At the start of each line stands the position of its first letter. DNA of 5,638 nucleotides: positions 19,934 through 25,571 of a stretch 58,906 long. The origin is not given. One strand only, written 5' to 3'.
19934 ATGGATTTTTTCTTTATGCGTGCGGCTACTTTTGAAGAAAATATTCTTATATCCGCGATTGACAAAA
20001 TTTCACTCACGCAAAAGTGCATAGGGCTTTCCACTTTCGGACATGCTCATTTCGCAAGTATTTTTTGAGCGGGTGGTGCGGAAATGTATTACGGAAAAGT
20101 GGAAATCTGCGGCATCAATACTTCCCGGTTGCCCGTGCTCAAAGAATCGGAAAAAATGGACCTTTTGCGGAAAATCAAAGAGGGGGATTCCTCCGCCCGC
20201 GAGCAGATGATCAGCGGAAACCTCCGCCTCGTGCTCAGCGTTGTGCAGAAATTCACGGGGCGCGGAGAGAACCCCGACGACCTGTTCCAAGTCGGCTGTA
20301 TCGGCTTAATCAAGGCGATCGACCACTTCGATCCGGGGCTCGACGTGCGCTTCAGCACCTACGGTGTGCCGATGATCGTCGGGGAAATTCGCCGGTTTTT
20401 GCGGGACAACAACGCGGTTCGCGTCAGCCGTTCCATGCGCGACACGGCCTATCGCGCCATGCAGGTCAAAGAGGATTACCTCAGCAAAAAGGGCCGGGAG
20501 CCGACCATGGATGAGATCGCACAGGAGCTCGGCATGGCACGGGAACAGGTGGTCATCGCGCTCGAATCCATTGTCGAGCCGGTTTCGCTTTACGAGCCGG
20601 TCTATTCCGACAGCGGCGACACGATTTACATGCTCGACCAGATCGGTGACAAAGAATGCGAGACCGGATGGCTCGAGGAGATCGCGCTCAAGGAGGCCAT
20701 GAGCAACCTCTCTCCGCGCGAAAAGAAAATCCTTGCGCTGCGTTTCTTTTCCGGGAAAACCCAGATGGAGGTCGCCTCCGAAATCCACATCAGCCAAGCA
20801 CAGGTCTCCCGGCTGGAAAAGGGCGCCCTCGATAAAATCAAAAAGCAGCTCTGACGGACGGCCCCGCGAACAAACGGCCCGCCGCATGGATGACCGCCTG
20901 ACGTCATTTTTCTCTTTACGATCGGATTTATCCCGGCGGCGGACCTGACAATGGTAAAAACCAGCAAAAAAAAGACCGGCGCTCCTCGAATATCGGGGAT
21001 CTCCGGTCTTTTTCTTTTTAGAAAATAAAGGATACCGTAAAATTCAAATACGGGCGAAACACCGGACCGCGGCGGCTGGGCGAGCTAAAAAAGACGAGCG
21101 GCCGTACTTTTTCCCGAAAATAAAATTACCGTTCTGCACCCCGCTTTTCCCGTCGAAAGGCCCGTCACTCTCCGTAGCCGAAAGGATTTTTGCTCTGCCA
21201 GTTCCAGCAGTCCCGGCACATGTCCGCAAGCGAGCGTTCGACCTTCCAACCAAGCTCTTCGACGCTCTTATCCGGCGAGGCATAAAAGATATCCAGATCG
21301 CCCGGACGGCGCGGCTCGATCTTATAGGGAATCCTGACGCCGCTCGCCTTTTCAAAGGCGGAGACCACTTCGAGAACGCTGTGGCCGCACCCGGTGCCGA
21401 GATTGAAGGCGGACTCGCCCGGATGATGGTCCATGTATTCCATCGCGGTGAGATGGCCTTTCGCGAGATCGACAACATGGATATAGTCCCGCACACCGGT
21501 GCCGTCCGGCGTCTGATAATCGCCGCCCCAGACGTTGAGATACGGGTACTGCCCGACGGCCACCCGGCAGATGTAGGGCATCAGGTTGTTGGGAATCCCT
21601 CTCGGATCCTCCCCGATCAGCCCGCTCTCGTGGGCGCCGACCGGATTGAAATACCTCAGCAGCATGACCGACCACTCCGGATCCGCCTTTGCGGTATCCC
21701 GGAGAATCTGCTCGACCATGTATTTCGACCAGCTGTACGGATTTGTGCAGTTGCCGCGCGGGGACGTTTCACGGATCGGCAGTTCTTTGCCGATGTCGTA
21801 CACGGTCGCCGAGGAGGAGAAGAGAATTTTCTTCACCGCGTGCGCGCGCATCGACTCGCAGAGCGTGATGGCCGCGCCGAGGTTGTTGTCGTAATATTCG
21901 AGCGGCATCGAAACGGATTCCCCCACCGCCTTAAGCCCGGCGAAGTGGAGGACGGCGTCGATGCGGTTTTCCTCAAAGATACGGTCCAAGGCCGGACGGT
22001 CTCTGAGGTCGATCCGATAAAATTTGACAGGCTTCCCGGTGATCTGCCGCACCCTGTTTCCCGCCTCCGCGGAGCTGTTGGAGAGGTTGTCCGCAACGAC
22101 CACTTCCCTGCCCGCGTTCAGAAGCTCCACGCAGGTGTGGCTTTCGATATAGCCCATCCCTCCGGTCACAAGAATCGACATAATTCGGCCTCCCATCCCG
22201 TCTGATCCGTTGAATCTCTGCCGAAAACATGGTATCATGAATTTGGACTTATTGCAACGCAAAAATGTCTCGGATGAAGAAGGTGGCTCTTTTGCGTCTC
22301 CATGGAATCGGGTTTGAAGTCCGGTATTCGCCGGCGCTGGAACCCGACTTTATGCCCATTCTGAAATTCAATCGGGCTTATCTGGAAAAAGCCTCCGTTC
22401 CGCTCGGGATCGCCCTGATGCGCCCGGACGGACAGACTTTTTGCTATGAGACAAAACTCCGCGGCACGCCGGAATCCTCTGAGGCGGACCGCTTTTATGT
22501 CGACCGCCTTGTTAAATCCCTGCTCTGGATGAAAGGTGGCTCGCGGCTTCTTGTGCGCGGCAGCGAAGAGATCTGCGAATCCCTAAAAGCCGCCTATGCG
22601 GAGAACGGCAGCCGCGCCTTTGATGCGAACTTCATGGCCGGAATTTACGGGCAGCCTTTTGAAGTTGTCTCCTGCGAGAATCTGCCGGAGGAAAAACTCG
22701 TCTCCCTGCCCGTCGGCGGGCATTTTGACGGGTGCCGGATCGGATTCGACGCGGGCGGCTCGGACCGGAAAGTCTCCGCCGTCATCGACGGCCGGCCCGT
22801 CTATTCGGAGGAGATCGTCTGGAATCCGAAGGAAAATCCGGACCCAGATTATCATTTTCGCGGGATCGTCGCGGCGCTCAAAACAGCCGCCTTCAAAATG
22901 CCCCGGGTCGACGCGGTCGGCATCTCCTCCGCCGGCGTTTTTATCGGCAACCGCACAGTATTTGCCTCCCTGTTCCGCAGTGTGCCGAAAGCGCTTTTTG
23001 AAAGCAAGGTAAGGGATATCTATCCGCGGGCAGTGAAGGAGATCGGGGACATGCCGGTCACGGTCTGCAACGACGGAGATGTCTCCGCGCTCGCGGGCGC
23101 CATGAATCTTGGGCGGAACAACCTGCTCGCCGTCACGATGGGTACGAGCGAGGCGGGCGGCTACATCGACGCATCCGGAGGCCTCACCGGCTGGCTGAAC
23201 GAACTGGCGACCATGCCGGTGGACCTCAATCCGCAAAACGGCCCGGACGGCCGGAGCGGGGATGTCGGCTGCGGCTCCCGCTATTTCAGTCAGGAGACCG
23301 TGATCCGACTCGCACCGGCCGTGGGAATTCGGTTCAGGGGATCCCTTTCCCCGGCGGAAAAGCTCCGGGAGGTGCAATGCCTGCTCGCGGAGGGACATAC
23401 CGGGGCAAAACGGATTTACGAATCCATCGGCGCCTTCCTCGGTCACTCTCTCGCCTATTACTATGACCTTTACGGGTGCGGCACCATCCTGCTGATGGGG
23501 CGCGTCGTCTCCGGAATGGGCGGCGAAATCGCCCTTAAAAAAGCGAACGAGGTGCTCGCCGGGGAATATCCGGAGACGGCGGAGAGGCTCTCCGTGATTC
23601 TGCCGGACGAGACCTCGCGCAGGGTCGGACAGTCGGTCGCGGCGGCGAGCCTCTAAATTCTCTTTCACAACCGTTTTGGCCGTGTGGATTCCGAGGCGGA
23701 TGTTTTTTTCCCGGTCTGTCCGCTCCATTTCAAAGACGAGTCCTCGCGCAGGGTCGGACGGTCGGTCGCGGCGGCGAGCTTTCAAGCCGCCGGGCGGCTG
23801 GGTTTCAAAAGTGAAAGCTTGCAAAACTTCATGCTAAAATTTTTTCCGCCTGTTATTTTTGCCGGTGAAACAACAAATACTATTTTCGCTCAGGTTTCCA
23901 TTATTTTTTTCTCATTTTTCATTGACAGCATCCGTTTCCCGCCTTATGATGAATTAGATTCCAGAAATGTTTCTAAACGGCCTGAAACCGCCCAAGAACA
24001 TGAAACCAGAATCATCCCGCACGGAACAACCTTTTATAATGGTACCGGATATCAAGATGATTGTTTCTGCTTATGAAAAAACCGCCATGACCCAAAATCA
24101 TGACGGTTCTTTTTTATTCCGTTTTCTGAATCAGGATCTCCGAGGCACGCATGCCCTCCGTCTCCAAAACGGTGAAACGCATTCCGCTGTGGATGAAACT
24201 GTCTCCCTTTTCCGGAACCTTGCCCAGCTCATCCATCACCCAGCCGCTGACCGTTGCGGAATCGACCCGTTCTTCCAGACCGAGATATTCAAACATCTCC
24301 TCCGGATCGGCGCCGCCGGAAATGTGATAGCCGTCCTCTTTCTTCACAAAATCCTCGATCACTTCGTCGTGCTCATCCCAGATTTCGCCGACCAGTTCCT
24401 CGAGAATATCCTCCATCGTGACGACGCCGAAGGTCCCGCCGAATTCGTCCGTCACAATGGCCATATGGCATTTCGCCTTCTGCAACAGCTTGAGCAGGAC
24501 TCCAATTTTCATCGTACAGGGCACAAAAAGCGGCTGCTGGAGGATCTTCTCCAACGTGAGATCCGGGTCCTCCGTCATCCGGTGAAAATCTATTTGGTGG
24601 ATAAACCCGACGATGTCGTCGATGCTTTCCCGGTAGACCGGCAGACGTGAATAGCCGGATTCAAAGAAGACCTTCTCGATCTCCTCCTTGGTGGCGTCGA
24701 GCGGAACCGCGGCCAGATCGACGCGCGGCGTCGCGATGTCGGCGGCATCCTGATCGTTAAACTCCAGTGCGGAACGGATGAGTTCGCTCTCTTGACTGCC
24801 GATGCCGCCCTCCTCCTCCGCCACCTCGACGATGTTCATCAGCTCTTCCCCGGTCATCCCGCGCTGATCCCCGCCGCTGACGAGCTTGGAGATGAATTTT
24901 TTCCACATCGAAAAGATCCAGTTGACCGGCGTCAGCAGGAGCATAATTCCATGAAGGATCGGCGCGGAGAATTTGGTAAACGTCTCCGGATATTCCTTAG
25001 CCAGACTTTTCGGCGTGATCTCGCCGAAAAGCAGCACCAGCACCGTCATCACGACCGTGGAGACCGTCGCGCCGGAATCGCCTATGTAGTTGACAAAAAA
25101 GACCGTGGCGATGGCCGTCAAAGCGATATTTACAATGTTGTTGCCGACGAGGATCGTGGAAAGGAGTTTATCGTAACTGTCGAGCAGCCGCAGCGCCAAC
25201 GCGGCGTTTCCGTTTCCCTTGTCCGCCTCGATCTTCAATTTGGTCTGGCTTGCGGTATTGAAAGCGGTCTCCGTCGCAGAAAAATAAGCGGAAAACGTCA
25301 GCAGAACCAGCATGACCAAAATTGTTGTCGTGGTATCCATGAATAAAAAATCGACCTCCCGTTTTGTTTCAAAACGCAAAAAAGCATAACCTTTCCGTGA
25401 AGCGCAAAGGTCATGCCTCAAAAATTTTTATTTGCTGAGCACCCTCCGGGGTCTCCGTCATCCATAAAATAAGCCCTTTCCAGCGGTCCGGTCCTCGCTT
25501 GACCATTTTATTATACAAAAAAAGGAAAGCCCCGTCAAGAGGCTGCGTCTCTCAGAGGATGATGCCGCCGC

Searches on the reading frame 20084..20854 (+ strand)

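Call 62: search_protein_families(library=pfam, proteins=[window:20084-20854:+], max_evalue=0.00001)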
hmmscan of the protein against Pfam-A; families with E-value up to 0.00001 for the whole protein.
window:20084-20854:+ (256 aa): 5 families
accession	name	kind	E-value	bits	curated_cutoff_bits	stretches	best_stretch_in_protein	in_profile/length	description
PF04542.20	Sigma70_r2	-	8.6e-18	64.3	24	1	43-110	2-69/71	Sigma-70 region 2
PF04545.22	Sigma70_r4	-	4.5e-17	61.7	24.1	1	205-254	1-50/50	Sigma-70, region 4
PF04539.22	Sigma70_r3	-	5.3e-09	36.5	25.3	1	127-176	8-57/78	Sigma-70 region 3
PF08281.18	Sigma70_r4_2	-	1.3e-07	31.5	25.7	1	201-241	3-43/54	Sigma-70, region 4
PF07638.17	Sigma70_ECF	-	6.7e-07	29.8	21.1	0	192-244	121-171/185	ECF sigma factor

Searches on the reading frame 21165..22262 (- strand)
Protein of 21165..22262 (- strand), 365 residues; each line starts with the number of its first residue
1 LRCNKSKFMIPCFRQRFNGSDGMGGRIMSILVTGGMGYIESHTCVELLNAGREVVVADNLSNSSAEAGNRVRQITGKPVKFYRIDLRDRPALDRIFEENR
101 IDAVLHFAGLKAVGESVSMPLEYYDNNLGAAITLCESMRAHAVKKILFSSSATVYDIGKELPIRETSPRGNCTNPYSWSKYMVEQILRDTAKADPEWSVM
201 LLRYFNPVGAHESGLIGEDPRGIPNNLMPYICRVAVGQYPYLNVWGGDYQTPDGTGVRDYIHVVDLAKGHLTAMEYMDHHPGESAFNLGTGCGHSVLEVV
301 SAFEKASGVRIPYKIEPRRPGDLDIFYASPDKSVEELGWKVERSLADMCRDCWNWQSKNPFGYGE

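Call 62: search_protein_families(library=pfam, proteins=[window:21165-22262:-], max_evalue=0.00001)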
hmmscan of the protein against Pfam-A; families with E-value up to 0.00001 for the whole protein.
window:21165-22262:- (365 aa): 6 families
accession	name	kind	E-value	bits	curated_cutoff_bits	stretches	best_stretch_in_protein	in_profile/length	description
PF01370.27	Epimerase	-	1.2e-53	182.5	20.9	1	30-289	1-240/240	NAD dependent epimerase/dehydratase family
PF16363.11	GDP_Man_Dehyd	-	6.4e-48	164.3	27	1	31-351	1-331/332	GDP-mannose 4,6 dehydratase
PF01073.25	3Beta_HSD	-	4.5e-10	39.5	22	1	31-187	1-157/280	3-beta hydroxysteroid dehydrogenase/isomerase family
PF02719.21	Polysacc_synt_2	-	8.1e-09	35.5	20.2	1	30-150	1-127/293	Polysaccharide biosynthesis protein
PF04321.23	RmlD_sub_bind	-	8.8e-07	28.7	27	1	28-191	1-140/287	RmlD substrate binding domain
PF00106.31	adh_short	-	8.8e-06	25.8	26.6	0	30-122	3-99/195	short chain dehydrogenase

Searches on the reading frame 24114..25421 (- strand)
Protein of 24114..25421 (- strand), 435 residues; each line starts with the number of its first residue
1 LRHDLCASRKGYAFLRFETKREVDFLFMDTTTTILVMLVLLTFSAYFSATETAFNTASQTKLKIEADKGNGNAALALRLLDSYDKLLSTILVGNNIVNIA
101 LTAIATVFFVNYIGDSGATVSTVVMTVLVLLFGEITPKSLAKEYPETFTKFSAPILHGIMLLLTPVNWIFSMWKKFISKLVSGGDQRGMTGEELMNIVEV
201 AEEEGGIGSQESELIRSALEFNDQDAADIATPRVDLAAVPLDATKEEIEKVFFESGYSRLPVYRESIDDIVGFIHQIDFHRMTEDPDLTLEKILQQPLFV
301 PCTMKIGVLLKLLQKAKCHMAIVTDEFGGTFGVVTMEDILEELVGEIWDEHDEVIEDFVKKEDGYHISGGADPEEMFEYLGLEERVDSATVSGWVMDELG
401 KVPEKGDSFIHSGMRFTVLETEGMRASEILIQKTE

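Call 62: search_protein_families(library=pfam, proteins=[window:24114-25421:-], max_evalue=0.00001)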
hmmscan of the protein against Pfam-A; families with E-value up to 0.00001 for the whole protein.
window:24114-25421:- (435 aa): 3 families
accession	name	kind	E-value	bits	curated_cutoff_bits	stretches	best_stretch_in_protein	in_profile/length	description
PF01595.25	CNNM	-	6.9e-49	166.4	28.4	1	36-211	2-181/181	Cyclin M transmembrane N-terminal domain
PF03471.22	CorC_HlyC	-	4.2e-13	49.6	27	1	361-434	4-80/81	Transporter associated domain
PF00571.33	CBS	-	2.1e-11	44.4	24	0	296-344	8-56/57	CBS domain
